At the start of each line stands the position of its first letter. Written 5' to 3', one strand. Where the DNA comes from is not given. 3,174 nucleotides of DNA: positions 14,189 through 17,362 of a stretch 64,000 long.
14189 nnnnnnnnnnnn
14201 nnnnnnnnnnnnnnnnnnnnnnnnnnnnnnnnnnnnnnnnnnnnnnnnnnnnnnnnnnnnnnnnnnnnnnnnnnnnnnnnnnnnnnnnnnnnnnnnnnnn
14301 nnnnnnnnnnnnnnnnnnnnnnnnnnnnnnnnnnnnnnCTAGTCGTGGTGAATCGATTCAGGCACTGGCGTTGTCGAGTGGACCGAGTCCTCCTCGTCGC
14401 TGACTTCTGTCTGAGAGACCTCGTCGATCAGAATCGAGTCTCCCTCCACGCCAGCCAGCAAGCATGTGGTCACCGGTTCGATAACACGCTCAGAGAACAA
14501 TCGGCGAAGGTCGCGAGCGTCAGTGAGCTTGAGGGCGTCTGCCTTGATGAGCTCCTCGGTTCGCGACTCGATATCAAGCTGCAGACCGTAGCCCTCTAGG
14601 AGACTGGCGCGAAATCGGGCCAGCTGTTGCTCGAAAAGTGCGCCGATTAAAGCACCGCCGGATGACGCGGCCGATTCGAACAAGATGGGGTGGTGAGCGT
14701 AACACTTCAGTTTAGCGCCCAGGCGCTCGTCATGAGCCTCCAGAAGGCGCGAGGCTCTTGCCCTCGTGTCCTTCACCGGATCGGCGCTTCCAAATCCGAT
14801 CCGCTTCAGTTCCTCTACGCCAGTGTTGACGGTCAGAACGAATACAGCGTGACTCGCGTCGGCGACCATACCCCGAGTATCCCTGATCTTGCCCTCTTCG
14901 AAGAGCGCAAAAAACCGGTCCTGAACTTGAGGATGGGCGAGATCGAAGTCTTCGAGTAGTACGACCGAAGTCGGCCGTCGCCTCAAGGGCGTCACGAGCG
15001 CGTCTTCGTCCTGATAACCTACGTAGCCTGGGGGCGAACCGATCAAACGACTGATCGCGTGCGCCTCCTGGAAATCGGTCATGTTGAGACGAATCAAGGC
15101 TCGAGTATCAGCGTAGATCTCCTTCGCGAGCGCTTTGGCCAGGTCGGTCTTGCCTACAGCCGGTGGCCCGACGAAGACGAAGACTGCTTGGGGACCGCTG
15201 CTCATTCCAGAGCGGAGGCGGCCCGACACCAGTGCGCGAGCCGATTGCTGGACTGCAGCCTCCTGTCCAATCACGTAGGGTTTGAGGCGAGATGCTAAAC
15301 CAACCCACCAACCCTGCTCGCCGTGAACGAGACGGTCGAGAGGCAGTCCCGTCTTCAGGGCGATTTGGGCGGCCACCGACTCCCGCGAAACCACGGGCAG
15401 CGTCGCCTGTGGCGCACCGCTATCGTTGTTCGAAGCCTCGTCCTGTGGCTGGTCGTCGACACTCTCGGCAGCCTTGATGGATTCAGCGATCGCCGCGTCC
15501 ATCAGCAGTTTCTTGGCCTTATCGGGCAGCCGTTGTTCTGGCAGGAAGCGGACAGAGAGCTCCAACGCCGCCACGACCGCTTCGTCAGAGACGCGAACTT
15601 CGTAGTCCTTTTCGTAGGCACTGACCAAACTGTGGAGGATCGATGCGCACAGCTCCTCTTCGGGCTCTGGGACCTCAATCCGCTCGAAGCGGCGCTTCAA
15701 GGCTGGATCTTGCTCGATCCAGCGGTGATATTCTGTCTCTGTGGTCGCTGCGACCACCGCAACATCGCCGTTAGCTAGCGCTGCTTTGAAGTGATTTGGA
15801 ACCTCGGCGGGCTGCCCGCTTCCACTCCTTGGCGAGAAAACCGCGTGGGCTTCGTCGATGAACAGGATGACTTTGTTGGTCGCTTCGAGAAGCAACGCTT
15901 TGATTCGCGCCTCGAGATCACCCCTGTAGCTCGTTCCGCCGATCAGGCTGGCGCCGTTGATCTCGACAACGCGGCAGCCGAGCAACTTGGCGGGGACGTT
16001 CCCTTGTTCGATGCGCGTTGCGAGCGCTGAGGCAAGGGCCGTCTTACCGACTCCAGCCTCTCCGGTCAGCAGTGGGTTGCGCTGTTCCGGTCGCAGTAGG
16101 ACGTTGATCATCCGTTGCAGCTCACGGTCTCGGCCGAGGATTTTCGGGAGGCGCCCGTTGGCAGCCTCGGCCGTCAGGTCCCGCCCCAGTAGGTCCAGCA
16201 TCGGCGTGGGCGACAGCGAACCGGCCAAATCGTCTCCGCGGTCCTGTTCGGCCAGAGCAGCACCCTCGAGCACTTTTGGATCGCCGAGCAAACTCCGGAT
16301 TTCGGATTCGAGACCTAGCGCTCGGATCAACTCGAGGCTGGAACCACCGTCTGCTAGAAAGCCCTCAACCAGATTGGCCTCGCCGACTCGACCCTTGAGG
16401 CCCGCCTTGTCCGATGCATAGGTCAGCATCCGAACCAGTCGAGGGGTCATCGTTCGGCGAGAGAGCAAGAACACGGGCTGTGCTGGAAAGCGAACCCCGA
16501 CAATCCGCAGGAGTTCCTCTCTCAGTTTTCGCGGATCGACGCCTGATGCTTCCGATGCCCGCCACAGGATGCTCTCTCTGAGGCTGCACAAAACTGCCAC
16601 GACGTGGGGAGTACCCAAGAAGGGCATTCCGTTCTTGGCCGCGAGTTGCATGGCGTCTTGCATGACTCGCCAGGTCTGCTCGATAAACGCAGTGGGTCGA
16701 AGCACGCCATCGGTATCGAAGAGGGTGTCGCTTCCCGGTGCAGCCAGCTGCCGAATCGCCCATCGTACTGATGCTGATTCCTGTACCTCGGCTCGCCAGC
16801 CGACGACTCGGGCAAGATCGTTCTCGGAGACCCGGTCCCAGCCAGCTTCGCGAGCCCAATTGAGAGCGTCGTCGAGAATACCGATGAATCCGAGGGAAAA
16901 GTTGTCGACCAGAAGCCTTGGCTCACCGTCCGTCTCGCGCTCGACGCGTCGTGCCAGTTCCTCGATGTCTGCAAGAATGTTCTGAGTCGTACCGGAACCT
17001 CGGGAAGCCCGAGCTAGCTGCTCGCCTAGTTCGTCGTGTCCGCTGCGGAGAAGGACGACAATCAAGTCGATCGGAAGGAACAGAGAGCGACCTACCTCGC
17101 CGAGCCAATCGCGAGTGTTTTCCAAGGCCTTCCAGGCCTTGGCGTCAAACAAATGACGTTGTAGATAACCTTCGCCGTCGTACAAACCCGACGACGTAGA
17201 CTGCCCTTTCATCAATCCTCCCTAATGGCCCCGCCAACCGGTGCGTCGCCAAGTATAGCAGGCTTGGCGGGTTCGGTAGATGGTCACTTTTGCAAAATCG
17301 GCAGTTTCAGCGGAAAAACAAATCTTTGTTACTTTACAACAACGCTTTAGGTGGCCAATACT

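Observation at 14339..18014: ClpV/ClpA-like double AAA+ ATPase with a roughly 360-aa N-region next to an FHA/zinc-ribbon protein, near the STAND kinase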

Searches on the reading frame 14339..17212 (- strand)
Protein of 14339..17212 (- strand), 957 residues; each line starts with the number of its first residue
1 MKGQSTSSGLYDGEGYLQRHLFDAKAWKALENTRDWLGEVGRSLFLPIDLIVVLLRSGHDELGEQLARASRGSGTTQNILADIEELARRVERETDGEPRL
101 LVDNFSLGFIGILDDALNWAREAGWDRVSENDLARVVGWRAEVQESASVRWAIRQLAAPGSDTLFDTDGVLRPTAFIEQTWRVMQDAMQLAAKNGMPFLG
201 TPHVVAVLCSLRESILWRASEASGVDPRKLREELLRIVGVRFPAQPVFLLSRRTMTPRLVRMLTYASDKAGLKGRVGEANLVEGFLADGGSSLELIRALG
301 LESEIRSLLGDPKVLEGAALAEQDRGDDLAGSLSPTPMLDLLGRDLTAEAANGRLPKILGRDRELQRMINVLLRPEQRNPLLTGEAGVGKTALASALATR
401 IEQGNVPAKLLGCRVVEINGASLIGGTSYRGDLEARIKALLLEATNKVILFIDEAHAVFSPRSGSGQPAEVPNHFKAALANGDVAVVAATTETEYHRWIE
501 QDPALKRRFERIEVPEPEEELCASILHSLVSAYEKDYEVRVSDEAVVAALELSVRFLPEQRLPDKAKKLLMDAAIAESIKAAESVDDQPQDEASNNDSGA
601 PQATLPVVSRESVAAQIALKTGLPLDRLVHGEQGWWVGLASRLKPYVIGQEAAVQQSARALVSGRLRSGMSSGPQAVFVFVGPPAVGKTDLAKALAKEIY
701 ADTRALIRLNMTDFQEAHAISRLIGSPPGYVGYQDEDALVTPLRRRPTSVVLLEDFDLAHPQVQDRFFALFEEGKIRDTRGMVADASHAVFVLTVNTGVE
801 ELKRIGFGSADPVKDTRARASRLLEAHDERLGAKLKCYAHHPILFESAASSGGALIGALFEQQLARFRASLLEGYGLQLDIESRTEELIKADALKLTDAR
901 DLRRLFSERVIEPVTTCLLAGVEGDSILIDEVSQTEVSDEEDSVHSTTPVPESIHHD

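Call 6: search_protein_families(library=pfam, proteins=[window:14339-17212:-], max_evalue=0.01)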
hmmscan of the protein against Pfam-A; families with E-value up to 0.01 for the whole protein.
window:14339-17212:- (957 aa): 28 families (the best 25 are shown)
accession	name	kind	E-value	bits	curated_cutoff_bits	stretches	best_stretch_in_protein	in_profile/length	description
PF07724.20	AAA_2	-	2.7e-33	115.8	27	1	674-805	2-133/166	AAA domain (Cdc48 subfamily)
PF00004.35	AAA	-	3.8e-23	82.8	21.2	2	381-512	2-126/131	ATPase family associated with various cellular activities (AAA)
PF17871.7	AAA_lid_9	-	1.3e-12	48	22.8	1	519-584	2-66/104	AAA lid domain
PF07728.20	AAA_5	-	6.7e-12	46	22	2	679-797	3-123/139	AAA domain (dynein-related subfamily)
PF13191.12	AAA_16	-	1e-08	36.3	32.6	1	358-429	2-66/167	AAA ATPase domain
PF13401.12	AAA_22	-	6.8e-08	33.3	27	0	377-457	5-95/130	AAA domain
PF20720.3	nSTAND3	-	7.2e-07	29.5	27.2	0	379-403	19-43/155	Novel STAND NTPase 3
PF00158.32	Sigma54_activat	-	4e-06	27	20.2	0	365-456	8-103/168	Sigma-54 interaction domain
PF05496.18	RuvB_N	-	2.1e-05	24.8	27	0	676-704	34-62/159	Holliday junction DNA helicase RuvB P-loop domain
PF13481.12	AAA_25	-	2.7e-05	24.3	27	1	361-487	18-147/195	AAA domain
PF01695.23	IstB_IS21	-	5.1e-05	23.3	24.1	0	374-399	89-114/238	IstB-like ATP binding protein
PF05621.17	TniB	-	5.3e-05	23.2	22.4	0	441-516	114-186/189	Bacterial TniB protein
PF06414.18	Zeta_toxin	-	7.9e-05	22.6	22.3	0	674-718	16-58/199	Zeta toxin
PF12775.13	AAA_7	-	8.4e-05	22.6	25.8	0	373-406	29-62/181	P-loop containing dynein motor region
PF01637.24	ATPase_2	-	8.5e-05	22.9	33.2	0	361-402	4-45/225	ATPase domain predominantly from Archaea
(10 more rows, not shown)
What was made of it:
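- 16280..16732 (-): N2 (aa 161-311): canonical Clp N-domain. Like N1, it starts with the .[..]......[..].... hairpin. It has GTPH (aa 200-203) where ClpC has GTEH. Pfam Clp_N hit at 187-239 (call 6).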

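Call 7: search_protein_families(library=ncbifam, proteins=[window:14339-17212:-], max_evalue=0.01)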
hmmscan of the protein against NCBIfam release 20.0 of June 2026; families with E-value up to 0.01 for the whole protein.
window:14339-17212:- (957 aa): 48 families (the best 25 are shown)
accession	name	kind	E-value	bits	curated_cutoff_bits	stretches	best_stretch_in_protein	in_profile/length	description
TIGR03345.1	VI_ClpV1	equivalog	3.6e-132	442.4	884.95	2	181-576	6-408/852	type VI secretion system ATPase TssH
TIGR03346.1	chaperone_ClpB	equivalog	2.4e-122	410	1232.1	2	178-575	3-394/853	ATP-dependent chaperone ClpB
TIGR02639.1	ClpA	equivalog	2.5e-112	376.4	993.15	1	181-921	6-722/734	ATP-dependent Clp protease ATP-binding subunit ClpA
NF033607.0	disagg_AAA_ClpG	exception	4.9e-100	335.8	1900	2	321-579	230-488/932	AAA family protein disaggregase ClpG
NF033606.1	heat_AAA_ClpK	exception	1.8e-99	333.9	1900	2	327-578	253-508/949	heat shock survival AAA family ATPase ClpK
NF008118.0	PRK10865.1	equivalog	1e-95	321.4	1417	2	344-580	166-402/857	ATP-dependent chaperone ClpB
NF008263.0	PRK11034.1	equivalog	6.7e-91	305.3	1350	1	344-823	174-635/758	ATP-dependent Clp protease ATP-binding subunit ClpA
TIGR03922.1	T7SS_EccA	equivalog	3.3e-10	39.2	466.65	1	380-511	315-444/557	type VII secretion AAA-ATPase EccA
TIGR02881.1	spore_V_K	equivalog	4.4e-09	35.8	422.95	1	381-540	46-199/261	stage V sporulation protein K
NF003229.0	PRK04195.1-5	equivalog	2.7e-08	32.9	280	1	675-726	45-92/413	replication factor C large subunit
NF001679.0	PRK00440.1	equivalog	5.7e-08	32.2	303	1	664-711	28-77/322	replication factor C small subunit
NF009067.0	PRK12402.1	equivalog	8.2e-08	31.6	317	1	665-716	26-79/340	replication factor C small subunit 2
NF003230.0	PRK04195.1-6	equivalog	1.8e-07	30.2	441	1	677-726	41-87/494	replication factor C large subunit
NF003069.1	PRK03992.1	subfamily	3.9e-07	29.5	500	1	381-532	169-317/379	proteasome-activating nucleotidase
NF003231.0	PRK04195.2-1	equivalog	6.7e-07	28.4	442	0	677-726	45-91/517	replication factor C large subunit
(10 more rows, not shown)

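Call 8: search_solved_structures(query=window:14339-17212:-, max_evalue=0.001)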
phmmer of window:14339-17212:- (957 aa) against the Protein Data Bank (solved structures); distinct sequences matched with E-value up to 0.001: 64 (the best 60 are shown).
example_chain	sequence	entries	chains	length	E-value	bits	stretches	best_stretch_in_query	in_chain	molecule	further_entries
1qvr_A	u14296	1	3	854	2e-101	343.8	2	185-586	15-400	ClpB protein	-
6em8_A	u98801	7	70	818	2.2e-99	337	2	177-580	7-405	ATP-dependent Clp protease ATP-binding subunit ClpC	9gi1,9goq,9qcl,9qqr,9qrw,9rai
6em9_A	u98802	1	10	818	5.9e-99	335.6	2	177-581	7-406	ATP-dependent Clp protease ATP-binding subunit ClpC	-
3j3s_A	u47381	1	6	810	6.4e-99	335.5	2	176-575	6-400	Negative regulator of genetic competence ClpC/MecB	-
3j3t_A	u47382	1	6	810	1.1e-98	334.7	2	176-575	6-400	Negative regulator of genetic competence ClpC/MecB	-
7abr_A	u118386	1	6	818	3.9e-98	332.9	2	176-574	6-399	Negative regulator of genetic competence ClpC/MecB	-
3j3r_A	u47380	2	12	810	4.4e-98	332.7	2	176-575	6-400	Negative regulator of genetic competence ClpC/MecB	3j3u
9ip0_A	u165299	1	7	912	5.7e-95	322.4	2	172-590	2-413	Chaperone protein ClpB1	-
29hb_b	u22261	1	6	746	3.1e-92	313.4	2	338-574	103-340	ATP-dependent Clp protease, ATP-binding subunit ClpE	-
5ofo_C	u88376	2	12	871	5e-91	309.4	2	334-590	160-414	Chaperone protein ClpB,ATP-dependent Clp protease ATP-binding subunit ClpA,Chaperone prote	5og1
6oax_C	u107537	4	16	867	2e-90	307.4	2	334-590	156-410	Hyperactive disaggregase ClpB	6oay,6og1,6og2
6og3_E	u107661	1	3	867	2.5e-90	307.1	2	334-590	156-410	Hyperactive disaggregase ClpB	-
4d2q_A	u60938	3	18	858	3.6e-90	306.5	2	335-590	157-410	CLPB | CHAPERONE PROTEIN CLPB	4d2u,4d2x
8a8u_A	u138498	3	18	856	5.2e-90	306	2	176-580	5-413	ATP-dependent Clp protease ATP-binding subunit ClpC1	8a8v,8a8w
6dju_A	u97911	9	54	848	6.5e-90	305.7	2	180-575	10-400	Chaperone protein ClpB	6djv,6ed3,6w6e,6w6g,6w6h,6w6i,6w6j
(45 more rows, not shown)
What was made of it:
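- Checked: ClpA aligns in one continuous stretch (call 8).
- PDB hits to ClpB, ClpC, ClpE and ClpA at E 1e-84 to 1e-101, with query residue ~176 aligning to residue ~6 of ClpC/ClpB (call 8).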

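Call 9: find_homologous_proteins(query=window:14339-17212:-, max_evalue=1e-50)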
Query window:14339-17212:- (957 aa): 610 proteins with E <= 1e-50 among 8000 candidates; the best 120 are listed.
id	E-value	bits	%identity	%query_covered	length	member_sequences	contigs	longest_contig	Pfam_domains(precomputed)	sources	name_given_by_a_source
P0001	0.0e+0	2098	100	100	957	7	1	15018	PF02861.26,PF00158.33,PF07724.21,PF00004.36,PF13401.13,PF17871.8,PF05496.19,PF07728.21,PF13481.13,PF20720.4,PF13191.13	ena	-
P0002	0.0e+0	1622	78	100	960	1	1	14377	PF02861.26,PF00004.36,PF13401.13,PF17871.8,PF01637.25,PF07728.21,PF13191.13,PF01695.24,PF00158.33,PF07724.21,PF13481.13,PF20720.4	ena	-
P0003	0.0e+0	1604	78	99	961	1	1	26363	PF02861.26,PF01695.24,PF07724.21,PF00004.36,PF13401.13,PF17871.8,PF05496.19,PF07728.21,PF13481.13,PF20720.4,PF13191.13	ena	-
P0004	0.0e+0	1548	76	99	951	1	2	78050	PF02861.26,PF07724.21,PF00004.36,PF13401.13,PF17871.8,PF07728.21,PF13481.13,PF20720.4,PF13191.13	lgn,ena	-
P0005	0.0e+0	1468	73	97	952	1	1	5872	PF02861.26,PF01695.24,PF00158.33,PF07724.21,PF06068.20,PF00004.36,PF13401.13,PF17871.8,PF07728.21,PF20720.4,PF13191.13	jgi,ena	-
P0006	0.0e+0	1452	73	97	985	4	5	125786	PF02861.26,PF00158.33,PF07724.21,PF06068.20,PF00004.36,PF13401.13,PF17871.8,PF05496.19,PF07728.21,PF20720.4,PF13191.13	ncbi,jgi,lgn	jgi:ATP-dependent Clp protease ATP-binding subunit ClpC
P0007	0.0e+0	1407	68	100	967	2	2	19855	PF02861.26,PF07724.21,PF00004.36,PF13401.13,PF17871.8,PF07728.21,PF13481.13,PF20720.4,PF13191.13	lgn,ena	-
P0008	0.0e+0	1334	66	100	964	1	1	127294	PF02861.26,PF07724.21,PF00004.36,PF13401.13,PF17871.8,PF07728.21,PF20720.4,PF13191.13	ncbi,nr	ncbi:MAG: ATP-dependent Clp protease ATP-binding subunit [Bradymonadales bacterium]|nr:ATP-dependent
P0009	0.0e+0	1053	57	97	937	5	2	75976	PF02861.26,PF07724.21,PF00004.36,PF17871.8,PF07728.21,PF13481.13,PF13191.13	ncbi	-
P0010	0.0e+0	1026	55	99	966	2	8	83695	PF02861.26,PF06414.19,PF07724.21,PF05729.19,PF00004.36,PF13401.13,PF17871.8,PF07728.21,PF20720.4,PF13191.13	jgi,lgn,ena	-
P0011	0.0e+0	1023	55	97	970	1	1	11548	PF02861.26,PF07724.21,PF00004.36,PF13401.13,PF17871.8,PF07728.21,PF13481.13,PF20720.4,PF13191.13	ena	-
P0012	0.0e+0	1014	56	97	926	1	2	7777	PF02861.26,PF07724.21,PF00004.36,PF13401.13,PF17871.8,PF07728.21,PF13481.13,PF20720.4,PF13191.13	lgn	-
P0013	2.7e-293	994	52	96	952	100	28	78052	PF02861.26,PF00004.36,PF13401.13,PF17871.8,PF05496.19,PF07728.21,PF13191.13,PF00158.33,PF07724.21,PF05729.19,PF13481.13,PF20720.4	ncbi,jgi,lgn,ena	jgi:ATP-dependent Clp protease ATP-binding subunit ClpC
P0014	1.9e-292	991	54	97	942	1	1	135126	PF02861.26,PF00158.33,PF07724.21,PF00004.36,PF13401.13,PF17871.8,PF05496.19,PF01637.25,PF07728.21,PF20720.4,PF13191.13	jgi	-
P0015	2.4e-292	990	54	96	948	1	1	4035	PF02861.26,PF06068.20,PF00004.36,PF13401.13,PF23569.2,PF17871.8,PF13238.13,PF05496.19,PF07728.21,PF13191.13,PF01695.24,PF00158.33,PF07724.21,PF05729.19,PF13481.13,PF20720.4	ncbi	-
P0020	1.8e-290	984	53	96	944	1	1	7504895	PF02861.26,PF06068.20,PF00004.36,PF13401.13,PF23569.2,PF17871.8,PF13238.13,PF05496.19,PF07728.21,PF13191.13,PF06414.19,PF00158.33,PF07724.21,PF05729.19,PF13481.13,PF20720.4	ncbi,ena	-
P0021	1.2e-289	982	53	96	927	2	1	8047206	PF02861.26,PF06068.20,PF13671.13,PF00004.36,PF13401.13,PF23569.2,PF17871.8,PF13238.13,PF05496.19,PF01637.25,PF07728.21,PF13191.13,PF06414.19,PF01695.24,PF00158.33,PF07724.21,PF12775.14,PF05729.19,PF05621.18,PF13481.13,PF20720.4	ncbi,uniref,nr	ncbi:AAA family ATPase [Persicimonas caeni]|uniref:AAA family ATPase n=1 Tax=Persicimonas caeni TaxI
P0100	1.9e-271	921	50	96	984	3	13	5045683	PF02861.26,PF00004.36,PF13401.13,PF17871.8,PF07728.21,PF13191.13,PF00158.33,PF07724.21,PF12775.14,PF05729.19,PF13481.13,PF20720.4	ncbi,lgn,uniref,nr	ncbi:AAA family ATPase [Bradymonas sediminis]|uniref:Uncharacterized protein n=1 Tax=Bradymonas sedi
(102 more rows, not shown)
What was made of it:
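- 120 homologues cover 86-100% of the query (most 95% or more) at 49-78% identity (call 9).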

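Call 10: find_encoding_contigs(protein=P0021, flank=8000, max_places=2)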
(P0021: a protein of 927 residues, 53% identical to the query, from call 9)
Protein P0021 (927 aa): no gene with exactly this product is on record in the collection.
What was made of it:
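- Tried and rejected: Persicimonas protein P0021 could not be located in the contig index (call 10).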

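Call 11: find_encoding_contigs(protein=P0100, flank=8000, max_places=2)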
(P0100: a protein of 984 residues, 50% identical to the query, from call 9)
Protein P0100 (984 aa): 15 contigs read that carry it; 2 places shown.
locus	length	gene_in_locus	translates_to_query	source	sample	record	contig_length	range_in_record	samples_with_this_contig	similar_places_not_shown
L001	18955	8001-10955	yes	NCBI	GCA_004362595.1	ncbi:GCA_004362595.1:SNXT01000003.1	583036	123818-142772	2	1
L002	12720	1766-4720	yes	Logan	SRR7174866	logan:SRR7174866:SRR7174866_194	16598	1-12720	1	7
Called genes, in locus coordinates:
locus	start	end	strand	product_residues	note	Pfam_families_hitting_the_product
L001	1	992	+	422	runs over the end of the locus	PF12704:MacB_PCD, PF02687:FtsX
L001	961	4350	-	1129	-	PF00069:Pkinase, PF07714:PK_Tyr_Ser-Thr, PF13191:AAA_16 (weak), PF17874:TPR_MalT, PF13424:TPR_12 (weak)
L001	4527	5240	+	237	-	PF01209:Ubie_methyltran, PF13489:Methyltransf_23, PF07021:MetW, PF08003:Methyltransf_9, PF13649:Methyltransf_25, PF13847:Methyltransf_31, PF08241:Methyltransf_11, PF08242:Methyltransf_12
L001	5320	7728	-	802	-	PF13517:FG-GAP_3 (faint), PF01839:FG-GAP (faint)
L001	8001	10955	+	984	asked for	PF13401:AAA_22 (faint), PF13191:AAA_16 (faint), PF02861:Clp_N (weak), PF00004:AAA, PF17871:AAA_lid_9, PF07724:AAA_2, PF00004:AAA (weak), PF07728:AAA_5 (weak), +5 more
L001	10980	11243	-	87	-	-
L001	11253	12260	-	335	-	-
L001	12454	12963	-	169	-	PF03330:DPBB_1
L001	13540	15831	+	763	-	PF01244:Peptidase_M19 (faint)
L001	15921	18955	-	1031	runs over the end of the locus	PF00873:ACR_tran, PF03176:MMPL (weak)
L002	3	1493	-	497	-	?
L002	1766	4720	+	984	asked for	PF13401:AAA_22 (faint), PF13191:AAA_16 (faint), PF02861:Clp_N (weak), PF00004:AAA, PF17871:AAA_lid_9, PF07724:AAA_2, PF00004:AAA (weak), PF07728:AAA_5 (weak), +5 more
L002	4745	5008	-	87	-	-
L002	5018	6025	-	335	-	-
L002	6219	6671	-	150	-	PF03330:DPBB_1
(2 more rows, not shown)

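Call 12: find_encoding_contigs(protein=P0004, flank=8000, max_places=2)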
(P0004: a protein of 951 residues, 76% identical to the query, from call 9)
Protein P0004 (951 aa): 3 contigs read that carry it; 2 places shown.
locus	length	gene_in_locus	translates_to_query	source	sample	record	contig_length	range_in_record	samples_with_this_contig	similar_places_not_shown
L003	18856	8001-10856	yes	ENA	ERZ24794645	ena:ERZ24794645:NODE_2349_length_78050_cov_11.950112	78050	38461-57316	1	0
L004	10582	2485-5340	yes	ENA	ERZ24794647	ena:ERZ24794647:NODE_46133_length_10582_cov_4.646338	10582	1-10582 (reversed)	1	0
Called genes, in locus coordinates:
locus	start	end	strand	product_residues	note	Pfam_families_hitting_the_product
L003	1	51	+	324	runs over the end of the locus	PF00586:AIRS, PF02769:AIRS_C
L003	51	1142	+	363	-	PF08241:Methyltransf_11, PF13649:Methyltransf_25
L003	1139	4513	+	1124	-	PF00069:Pkinase, PF07714:PK_Tyr_Ser-Thr, PF13424:TPR_12 (faint)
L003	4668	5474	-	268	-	-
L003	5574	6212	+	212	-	PF16697:Yop-YscD_cpl (weak), PF00498:FHA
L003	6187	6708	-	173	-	PF06938:DUF1285_N (weak)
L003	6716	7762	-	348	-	-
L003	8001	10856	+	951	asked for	PF13481:AAA_25 (faint), PF02861:Clp_N, PF13401:AAA_22 (faint), PF13191:AAA_16 (weak), PF00004:AAA, PF17871:AAA_lid_9, PF00004:AAA (weak), PF07724:AAA_2, +2 more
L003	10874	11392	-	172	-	-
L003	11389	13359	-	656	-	PF13435:Cytochrome_C554 (faint), PF14522:Cytochrome_C7 (faint), PF14537:Cytochrom_c3_2 (faint)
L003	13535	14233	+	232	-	PF13189:Cytidylate_kin2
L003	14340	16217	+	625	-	PF01134:GIDA, PF12831:FAD_oxidored (weak), PF21680:GIDA_C_1st, PF13932:SAM_GIDA_C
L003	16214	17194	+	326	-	PF02729:OTCace_N, PF00185:OTCace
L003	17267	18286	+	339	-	-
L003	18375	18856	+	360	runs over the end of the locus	PF00437:T2SSE, PF13555:AAA_29 (faint)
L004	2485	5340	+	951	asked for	PF13481:AAA_25 (faint), PF02861:Clp_N, PF13401:AAA_22 (faint), PF13191:AAA_16 (weak), PF00004:AAA, PF17871:AAA_lid_9, PF00004:AAA (weak), PF07724:AAA_2, +2 more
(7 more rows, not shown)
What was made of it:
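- The pairing is broken in L003 (call 12).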
